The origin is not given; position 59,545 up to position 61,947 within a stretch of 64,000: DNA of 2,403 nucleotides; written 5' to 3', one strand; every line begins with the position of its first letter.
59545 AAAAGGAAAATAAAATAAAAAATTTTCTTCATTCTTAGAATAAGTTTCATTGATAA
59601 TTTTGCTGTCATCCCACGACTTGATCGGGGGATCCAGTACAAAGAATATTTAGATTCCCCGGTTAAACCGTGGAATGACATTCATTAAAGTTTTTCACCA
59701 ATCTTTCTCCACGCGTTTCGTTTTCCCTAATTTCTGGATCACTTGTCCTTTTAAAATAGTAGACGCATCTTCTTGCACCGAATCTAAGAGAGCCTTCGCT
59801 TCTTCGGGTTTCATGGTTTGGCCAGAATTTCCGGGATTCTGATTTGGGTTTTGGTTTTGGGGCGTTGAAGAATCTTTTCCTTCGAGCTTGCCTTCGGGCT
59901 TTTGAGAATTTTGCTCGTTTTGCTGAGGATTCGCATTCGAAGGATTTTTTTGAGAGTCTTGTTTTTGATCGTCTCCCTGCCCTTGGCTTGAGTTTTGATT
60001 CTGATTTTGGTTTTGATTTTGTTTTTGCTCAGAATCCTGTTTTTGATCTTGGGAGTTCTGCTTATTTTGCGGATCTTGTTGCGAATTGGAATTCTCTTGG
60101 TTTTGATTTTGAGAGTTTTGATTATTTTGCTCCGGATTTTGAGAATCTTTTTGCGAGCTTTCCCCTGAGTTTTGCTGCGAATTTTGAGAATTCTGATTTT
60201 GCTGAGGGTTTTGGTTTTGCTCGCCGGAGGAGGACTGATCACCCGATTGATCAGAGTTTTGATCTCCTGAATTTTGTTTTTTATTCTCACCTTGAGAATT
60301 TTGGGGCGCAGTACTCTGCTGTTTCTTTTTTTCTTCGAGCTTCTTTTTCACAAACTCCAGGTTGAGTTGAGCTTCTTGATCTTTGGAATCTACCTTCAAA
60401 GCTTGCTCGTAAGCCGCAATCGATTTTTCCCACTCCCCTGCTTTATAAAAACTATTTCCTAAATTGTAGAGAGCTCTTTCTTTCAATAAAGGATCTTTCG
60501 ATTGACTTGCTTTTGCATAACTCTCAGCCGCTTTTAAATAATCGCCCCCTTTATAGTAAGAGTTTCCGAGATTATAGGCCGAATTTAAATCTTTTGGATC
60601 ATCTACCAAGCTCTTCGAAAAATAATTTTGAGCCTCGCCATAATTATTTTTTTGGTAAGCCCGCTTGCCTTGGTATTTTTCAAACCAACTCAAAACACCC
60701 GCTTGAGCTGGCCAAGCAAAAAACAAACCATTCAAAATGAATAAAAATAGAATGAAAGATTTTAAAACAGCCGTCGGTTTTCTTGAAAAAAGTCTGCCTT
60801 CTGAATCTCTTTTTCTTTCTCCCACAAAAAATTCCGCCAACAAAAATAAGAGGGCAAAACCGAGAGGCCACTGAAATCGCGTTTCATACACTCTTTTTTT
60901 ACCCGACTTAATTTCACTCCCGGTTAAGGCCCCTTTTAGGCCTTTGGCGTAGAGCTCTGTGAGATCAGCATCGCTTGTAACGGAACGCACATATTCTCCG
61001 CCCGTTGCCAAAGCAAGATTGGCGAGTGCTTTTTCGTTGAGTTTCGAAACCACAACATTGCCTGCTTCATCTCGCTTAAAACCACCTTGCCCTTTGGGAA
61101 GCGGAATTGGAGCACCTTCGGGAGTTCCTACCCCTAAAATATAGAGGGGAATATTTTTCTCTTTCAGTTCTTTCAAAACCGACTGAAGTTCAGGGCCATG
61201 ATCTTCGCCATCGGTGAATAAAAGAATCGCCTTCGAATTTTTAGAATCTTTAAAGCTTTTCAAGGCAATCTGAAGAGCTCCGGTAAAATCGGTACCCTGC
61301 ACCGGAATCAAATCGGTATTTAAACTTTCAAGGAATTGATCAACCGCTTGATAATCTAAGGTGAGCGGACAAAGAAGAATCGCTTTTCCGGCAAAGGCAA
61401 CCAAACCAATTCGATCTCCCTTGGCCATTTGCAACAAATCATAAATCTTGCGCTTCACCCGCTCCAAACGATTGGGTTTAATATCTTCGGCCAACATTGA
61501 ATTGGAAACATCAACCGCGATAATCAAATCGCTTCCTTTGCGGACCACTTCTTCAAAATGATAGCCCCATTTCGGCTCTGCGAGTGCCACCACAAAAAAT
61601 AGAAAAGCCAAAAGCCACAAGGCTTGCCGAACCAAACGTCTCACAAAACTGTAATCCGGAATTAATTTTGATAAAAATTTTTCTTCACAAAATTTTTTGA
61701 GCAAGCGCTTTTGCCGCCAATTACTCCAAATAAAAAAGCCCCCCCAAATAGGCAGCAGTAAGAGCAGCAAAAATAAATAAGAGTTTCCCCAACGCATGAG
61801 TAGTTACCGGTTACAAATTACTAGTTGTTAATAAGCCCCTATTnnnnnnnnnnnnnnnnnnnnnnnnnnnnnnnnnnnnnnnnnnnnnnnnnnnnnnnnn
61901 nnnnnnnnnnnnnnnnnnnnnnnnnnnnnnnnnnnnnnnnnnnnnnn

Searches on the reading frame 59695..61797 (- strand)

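Call 22: search_protein_families(library=ncbifam, proteins=[window:59695-61797:-])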
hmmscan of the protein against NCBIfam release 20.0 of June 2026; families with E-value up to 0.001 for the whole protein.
window:59695-61797:- (700 aa): 9 families
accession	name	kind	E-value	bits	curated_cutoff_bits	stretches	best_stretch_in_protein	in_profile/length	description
NF047506.1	VWA_BatB_Lepto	exception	1.4e-37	129.6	350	1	44-283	41-287/324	VWA domain-containing protein BatB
NF047508.1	VWA_BatA_Lepto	exception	1.3e-28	100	380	1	9-225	6-230/315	VWA domain-containing protein BatA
NF010238.0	PRK13685.1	subfamily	4.5e-20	72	432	1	6-229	17-250/335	hypothetical protein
NF047507.1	TPR_BatC_Lepto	exception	5.1e-19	68.6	175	1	376-527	30-182/214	TPR repeat-containing protein BatC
NF040959.1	MamA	equivalog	2.9e-07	30.1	200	1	383-489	84-188/204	magnetosome protein MamA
TIGR02442.1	Cob-chelat-sub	hypoth_equivalog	9.1e-07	27.7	779.45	1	86-199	470-583/641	putative cobaltochelatase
TIGR02552.1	LcrH_SycD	equivalog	5.2e-06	26.2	104.8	1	379-475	27-121/136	SycD/LcrH family type III secretion system chaperone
NF047371.1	FlcA_CTERM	equivalog_domain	9.3e-06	24.4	300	1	376-473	444-540/646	periplasmic flagellar collar protein FlcA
NF002725.1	PRK02603.1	equivalog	4.5e-05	23.5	143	1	408-498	39-130/173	photosystem I assembly protein Ycf3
